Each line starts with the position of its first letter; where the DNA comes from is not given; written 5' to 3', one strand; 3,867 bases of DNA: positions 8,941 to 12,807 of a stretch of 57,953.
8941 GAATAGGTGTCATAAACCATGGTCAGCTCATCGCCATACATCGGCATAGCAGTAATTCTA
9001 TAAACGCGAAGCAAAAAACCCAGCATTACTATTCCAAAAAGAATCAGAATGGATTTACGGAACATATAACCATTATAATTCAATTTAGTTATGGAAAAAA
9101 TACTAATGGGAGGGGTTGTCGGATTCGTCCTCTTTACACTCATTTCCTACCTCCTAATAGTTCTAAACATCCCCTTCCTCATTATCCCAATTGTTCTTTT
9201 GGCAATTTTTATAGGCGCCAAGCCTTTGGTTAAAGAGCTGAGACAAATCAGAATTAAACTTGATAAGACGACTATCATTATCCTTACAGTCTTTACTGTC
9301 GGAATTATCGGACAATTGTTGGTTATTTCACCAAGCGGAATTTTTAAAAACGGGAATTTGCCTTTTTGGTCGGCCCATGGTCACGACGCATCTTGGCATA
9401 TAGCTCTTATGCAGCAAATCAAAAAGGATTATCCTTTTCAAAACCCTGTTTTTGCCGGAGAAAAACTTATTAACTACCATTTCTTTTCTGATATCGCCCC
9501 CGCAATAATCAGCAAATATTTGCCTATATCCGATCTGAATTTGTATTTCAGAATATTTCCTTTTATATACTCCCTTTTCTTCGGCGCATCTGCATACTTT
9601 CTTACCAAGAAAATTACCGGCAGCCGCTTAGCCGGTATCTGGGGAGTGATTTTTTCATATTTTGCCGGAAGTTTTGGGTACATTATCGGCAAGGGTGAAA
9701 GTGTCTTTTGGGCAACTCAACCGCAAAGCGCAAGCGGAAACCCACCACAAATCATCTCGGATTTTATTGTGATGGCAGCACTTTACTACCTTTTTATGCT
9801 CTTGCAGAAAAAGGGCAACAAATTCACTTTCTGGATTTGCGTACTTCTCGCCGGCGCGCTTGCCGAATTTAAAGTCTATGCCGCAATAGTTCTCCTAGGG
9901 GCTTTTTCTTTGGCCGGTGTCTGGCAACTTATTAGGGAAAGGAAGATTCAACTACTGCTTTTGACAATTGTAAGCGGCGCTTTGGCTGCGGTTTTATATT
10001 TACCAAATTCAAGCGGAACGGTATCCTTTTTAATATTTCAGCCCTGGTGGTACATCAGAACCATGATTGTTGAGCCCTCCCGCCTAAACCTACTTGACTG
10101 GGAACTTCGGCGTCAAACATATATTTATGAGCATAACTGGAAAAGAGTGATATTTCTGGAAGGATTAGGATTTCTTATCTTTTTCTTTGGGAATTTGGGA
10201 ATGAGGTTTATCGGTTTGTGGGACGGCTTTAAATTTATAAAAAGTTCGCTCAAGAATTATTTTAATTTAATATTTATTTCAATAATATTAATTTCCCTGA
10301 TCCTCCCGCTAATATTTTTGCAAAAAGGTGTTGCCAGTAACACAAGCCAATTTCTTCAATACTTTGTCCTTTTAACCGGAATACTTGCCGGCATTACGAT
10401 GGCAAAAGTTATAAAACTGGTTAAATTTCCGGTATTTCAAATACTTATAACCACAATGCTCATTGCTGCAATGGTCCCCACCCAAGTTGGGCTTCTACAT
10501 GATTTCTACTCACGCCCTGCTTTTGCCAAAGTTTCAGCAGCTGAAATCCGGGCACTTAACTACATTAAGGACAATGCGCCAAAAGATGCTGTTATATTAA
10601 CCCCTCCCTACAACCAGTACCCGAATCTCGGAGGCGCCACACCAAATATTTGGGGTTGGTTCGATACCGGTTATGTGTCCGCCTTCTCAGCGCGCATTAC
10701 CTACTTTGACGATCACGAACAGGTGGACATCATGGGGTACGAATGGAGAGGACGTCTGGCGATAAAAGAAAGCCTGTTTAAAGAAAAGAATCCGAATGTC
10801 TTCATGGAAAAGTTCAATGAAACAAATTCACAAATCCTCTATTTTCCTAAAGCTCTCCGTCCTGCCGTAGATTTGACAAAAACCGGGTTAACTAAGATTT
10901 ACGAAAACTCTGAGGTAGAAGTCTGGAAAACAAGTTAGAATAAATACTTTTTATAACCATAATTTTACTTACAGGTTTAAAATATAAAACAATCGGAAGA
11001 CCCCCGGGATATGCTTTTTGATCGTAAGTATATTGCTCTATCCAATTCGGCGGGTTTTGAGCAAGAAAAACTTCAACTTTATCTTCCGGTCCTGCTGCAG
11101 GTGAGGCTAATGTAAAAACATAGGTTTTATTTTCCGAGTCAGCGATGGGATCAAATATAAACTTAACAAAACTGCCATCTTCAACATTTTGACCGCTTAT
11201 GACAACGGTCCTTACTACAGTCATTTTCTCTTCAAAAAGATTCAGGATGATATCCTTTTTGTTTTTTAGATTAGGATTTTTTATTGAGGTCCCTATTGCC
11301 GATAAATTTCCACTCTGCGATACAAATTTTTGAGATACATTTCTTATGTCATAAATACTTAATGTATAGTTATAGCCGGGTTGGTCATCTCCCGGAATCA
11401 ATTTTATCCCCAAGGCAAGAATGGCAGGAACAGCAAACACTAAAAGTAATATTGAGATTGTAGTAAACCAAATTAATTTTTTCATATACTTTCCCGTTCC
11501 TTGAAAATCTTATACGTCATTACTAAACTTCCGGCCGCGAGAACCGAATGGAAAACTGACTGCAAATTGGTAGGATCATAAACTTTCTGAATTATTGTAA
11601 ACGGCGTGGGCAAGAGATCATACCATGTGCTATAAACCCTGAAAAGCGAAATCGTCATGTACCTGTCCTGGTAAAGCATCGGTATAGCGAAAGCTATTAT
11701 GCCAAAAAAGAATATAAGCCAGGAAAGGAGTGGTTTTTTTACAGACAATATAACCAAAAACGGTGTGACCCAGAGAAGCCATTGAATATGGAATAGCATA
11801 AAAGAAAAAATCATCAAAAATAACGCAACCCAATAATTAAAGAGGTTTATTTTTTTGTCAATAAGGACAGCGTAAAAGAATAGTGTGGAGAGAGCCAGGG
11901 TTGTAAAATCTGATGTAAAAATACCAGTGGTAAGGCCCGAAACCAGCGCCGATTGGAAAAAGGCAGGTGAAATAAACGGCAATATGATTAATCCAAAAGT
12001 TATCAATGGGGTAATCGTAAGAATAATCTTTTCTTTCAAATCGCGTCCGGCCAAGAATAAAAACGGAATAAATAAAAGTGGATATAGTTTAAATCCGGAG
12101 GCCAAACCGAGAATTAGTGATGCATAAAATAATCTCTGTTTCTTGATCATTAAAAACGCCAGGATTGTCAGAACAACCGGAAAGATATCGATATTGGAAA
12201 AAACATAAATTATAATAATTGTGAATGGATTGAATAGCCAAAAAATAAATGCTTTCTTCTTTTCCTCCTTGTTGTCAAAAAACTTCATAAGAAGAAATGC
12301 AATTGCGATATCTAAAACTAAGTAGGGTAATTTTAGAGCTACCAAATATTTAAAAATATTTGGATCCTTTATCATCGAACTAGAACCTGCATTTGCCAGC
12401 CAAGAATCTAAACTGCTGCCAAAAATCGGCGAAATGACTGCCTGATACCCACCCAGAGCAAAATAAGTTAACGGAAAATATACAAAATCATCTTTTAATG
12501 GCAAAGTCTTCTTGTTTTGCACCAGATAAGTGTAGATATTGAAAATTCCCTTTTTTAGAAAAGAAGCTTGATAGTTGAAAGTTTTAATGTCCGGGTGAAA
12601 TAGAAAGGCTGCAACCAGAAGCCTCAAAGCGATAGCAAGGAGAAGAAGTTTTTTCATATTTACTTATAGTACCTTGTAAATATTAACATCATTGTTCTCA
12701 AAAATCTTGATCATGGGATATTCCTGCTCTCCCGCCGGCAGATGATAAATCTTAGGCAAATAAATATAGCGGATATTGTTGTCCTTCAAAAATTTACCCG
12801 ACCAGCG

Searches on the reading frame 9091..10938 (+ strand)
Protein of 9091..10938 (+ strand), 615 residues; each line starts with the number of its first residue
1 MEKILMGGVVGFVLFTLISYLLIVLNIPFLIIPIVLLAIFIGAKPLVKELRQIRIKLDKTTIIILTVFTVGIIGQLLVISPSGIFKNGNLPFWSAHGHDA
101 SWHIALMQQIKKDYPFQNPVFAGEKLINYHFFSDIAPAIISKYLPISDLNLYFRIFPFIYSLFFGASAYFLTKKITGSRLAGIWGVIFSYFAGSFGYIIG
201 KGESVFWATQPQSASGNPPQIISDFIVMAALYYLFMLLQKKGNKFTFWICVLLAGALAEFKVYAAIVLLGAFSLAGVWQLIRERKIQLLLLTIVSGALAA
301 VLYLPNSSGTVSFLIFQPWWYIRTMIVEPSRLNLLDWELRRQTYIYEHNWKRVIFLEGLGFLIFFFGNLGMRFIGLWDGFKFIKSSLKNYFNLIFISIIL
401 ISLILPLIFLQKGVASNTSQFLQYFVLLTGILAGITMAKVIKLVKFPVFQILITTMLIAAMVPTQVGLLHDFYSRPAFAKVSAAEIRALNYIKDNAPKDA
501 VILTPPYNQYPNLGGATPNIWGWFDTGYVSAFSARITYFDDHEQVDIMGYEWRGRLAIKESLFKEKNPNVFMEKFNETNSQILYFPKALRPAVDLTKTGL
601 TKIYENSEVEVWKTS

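Call 4: search_protein_families(library=pfam, max_evalue=0.01, proteins=[window:9091-10938:+])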
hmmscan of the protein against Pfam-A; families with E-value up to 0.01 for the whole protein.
window:9091-10938:+ (615 aa): 1 family
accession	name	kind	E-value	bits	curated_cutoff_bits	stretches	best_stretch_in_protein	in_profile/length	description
PF20604.3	DUF6798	-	0.0011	19.1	26.9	1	484-509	2-27/61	Domain of unknown function (DUF6798)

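Call 12: search_protein_families(library=pfam, max_evalue=1, proteins=[window:9091-10938:+])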
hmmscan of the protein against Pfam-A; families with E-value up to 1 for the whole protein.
window:9091-10938:+ (615 aa): 2 families
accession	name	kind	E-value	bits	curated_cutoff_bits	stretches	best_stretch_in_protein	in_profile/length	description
PF20604.3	DUF6798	-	0.0011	19.1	26.9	1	484-509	2-27/61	Domain of unknown function (DUF6798)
PF05398.16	PufQ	-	0.21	12.2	22.1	1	258-286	20-51/74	PufQ cytochrome subunit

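Call 36: search_protein_families(library=ncbifam, max_evalue=0.01, proteins=[window:9091-10938:+])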
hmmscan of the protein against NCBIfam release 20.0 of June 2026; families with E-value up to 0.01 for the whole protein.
window:9091-10938:+ (615 aa): 0 families

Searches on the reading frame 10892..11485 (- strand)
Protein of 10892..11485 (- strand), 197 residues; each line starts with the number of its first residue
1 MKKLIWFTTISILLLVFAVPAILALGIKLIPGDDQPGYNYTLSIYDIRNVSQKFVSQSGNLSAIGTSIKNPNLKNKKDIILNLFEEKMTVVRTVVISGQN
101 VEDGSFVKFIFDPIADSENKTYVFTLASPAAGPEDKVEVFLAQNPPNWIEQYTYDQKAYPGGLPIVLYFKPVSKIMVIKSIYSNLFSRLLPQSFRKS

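Call 6: search_protein_families(library=pfam, max_evalue=0.001, proteins=[window:10892-11485:-])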
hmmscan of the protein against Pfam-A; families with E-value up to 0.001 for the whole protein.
window:10892-11485:- (197 aa): 0 families

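Call 12: search_protein_families(library=pfam, max_evalue=1, proteins=[window:10892-11485:-])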
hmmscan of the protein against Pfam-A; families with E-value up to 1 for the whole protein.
window:10892-11485:- (197 aa): 1 family
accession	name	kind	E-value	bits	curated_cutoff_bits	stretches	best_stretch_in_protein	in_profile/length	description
PF16045.11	LisH_2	-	0.16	11.6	27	1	37-45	13-21/28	LisH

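Call 36: search_protein_families(library=ncbifam, max_evalue=0.01, proteins=[window:10892-11485:-])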
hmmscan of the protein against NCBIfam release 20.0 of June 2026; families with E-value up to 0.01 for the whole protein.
window:10892-11485:- (197 aa): 0 families
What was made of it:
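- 10892..11485 (-): 197-aa protein with one N-terminal TM helix and no known family. Conserved next to the GT87-like gene. No Pfam or NCBIfam hit (calls 6, 12, 36).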

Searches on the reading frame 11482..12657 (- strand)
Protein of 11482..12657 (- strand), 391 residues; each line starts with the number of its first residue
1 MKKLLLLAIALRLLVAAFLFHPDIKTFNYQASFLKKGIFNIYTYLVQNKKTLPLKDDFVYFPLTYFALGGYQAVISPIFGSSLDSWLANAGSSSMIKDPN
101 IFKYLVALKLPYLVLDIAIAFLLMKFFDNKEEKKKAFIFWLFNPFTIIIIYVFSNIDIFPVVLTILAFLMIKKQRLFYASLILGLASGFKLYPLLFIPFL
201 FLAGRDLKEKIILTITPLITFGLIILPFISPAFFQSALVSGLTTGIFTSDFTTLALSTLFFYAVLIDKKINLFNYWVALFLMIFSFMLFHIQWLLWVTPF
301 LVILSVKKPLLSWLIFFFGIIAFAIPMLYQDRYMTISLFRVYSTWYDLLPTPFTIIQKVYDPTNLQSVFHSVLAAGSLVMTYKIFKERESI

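Call 4: search_protein_families(library=pfam, max_evalue=0.01, proteins=[window:11482-12657:-])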
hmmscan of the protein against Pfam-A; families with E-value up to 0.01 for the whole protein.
window:11482-12657:- (391 aa): 1 family
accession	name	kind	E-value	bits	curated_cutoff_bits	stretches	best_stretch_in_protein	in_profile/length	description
PF09594.16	GT87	-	1.6e-09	38.3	25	1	148-295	68-212/237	Glycosyltransferase family 87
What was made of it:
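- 11482..12657 (-): GT-C, GT87-like (family of PimE and polyprenol-P-mannose mannosyltransferases). Pfam GT87 38.3 bits, above the cut-off of 25 (call 4).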

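Call 36: search_protein_families(library=ncbifam, max_evalue=0.01, proteins=[window:11482-12657:-])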
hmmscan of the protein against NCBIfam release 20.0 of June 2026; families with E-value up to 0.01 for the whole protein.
window:11482-12657:- (391 aa): 0 families
